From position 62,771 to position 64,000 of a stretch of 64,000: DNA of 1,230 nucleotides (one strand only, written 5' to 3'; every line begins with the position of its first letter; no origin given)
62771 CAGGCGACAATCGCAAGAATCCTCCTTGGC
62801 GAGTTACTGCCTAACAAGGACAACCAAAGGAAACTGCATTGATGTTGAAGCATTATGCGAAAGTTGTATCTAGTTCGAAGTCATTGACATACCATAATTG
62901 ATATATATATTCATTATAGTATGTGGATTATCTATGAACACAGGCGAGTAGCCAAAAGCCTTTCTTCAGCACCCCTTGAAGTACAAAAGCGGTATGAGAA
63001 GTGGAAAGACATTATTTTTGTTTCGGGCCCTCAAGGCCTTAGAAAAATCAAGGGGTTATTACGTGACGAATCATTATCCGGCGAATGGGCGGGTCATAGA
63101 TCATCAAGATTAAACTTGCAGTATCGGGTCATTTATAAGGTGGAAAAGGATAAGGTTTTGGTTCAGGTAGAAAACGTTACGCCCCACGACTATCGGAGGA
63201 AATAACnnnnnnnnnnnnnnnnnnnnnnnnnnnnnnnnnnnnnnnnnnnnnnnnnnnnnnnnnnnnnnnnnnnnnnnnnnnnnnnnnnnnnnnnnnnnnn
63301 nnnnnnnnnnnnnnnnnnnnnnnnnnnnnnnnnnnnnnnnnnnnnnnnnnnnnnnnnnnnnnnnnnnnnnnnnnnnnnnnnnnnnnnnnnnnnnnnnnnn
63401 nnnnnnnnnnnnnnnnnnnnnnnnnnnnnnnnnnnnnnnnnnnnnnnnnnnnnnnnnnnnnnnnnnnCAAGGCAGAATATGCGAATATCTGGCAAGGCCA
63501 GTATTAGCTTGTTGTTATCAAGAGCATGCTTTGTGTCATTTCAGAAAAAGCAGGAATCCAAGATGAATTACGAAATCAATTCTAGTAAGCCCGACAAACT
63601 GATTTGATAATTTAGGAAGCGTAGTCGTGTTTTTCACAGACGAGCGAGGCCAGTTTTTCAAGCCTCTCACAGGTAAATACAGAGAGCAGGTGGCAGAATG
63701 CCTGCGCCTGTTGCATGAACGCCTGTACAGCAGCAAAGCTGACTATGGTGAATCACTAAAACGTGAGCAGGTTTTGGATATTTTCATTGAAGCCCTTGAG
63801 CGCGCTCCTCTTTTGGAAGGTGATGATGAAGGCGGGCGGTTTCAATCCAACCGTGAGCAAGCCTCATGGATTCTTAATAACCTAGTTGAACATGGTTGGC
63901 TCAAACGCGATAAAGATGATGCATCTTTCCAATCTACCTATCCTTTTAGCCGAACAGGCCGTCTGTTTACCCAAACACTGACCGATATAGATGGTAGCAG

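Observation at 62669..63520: Second cassette-like mini-array on the plus strand after slyD: VOC-gene remnant plus a toxin-first TA unit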

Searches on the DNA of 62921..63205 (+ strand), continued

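Call 60: search_with_rna_model(model_id=R2, sources=[L172, L173, L002, L010, L012, L016], filters=off, max_evalue=10, show_alignments=2)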
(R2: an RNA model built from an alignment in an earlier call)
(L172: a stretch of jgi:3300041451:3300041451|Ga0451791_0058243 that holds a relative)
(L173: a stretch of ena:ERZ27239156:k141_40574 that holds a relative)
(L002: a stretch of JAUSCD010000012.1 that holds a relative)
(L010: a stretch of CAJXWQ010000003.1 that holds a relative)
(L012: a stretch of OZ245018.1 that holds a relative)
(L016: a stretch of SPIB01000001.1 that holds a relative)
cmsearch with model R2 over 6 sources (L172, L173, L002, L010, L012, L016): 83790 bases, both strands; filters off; matches with E-value up to 10: 3.
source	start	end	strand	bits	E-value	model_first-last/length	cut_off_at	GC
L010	13945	13976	-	10.6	2.4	1-76/76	no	0.44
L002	20458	20478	-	9.7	4.4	1-76/76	no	0.14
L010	19557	19594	+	8.6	8.4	1-76/76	no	0.58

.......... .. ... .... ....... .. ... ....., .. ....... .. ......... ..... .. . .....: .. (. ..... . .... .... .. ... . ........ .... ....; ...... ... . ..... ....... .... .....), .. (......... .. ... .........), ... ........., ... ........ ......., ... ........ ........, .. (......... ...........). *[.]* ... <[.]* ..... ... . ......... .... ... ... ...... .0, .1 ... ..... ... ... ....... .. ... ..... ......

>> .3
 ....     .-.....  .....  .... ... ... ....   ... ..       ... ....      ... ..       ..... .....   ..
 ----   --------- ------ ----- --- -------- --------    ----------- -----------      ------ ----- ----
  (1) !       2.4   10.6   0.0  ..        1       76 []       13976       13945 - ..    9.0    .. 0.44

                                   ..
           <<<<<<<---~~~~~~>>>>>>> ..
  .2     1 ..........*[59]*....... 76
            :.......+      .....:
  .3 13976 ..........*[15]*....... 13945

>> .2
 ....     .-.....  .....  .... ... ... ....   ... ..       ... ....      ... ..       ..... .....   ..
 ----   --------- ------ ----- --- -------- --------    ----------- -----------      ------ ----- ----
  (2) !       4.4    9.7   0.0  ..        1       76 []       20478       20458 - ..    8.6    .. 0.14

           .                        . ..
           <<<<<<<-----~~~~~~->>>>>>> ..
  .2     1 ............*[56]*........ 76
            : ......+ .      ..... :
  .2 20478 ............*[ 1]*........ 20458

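Call 76: search_with_rna_model(model_id=R2, sources=[L175, L176, L178, L172, L173], filters=off, max_evalue=5, show_alignments=4)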
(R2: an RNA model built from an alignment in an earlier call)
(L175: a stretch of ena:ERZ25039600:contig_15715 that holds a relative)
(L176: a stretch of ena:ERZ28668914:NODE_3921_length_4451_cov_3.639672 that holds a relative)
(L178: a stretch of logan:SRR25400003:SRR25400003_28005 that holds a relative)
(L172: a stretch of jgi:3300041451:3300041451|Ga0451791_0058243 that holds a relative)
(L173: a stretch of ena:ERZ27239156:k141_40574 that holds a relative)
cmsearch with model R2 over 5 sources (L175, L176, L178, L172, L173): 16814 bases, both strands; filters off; matches with E-value up to 5: 2.
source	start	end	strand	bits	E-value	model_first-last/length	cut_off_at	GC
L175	3614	3653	-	7.3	3.9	1-76/76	no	0.38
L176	2328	2367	-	7.3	3.9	1-76/76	no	0.38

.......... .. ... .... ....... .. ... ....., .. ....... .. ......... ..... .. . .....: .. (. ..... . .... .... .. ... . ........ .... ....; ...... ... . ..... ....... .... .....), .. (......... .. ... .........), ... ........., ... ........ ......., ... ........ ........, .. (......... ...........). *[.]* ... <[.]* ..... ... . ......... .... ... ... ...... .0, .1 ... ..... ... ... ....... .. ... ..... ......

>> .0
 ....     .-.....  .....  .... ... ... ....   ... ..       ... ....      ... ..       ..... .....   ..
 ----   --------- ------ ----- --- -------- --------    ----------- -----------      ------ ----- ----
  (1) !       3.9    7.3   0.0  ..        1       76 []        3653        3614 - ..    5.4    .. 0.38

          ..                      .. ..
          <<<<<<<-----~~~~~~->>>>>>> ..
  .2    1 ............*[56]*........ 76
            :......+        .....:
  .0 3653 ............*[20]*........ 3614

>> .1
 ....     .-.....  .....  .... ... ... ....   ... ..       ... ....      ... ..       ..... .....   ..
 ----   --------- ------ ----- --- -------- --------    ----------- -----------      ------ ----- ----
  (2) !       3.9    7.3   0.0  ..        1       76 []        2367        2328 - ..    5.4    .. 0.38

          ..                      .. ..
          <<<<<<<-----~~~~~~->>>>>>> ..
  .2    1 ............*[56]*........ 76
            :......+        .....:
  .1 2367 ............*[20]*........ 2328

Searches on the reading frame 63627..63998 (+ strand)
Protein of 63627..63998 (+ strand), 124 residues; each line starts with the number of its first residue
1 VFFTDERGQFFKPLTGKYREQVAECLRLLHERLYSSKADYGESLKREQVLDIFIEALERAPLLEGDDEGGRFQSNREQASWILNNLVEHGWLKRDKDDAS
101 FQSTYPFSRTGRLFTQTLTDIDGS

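Call 10: search_protein_families(library=pfam, proteins=[window:63627-63998:+], max_evalue=0.01)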
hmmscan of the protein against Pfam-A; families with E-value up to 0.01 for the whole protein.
window:63627-63998:+ (124 aa): 1 family
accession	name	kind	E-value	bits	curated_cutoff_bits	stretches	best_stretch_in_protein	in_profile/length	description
PF18982.5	JetA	-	8.9e-11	41.4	26.2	1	35-121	7-93/434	Wadjet protein JetA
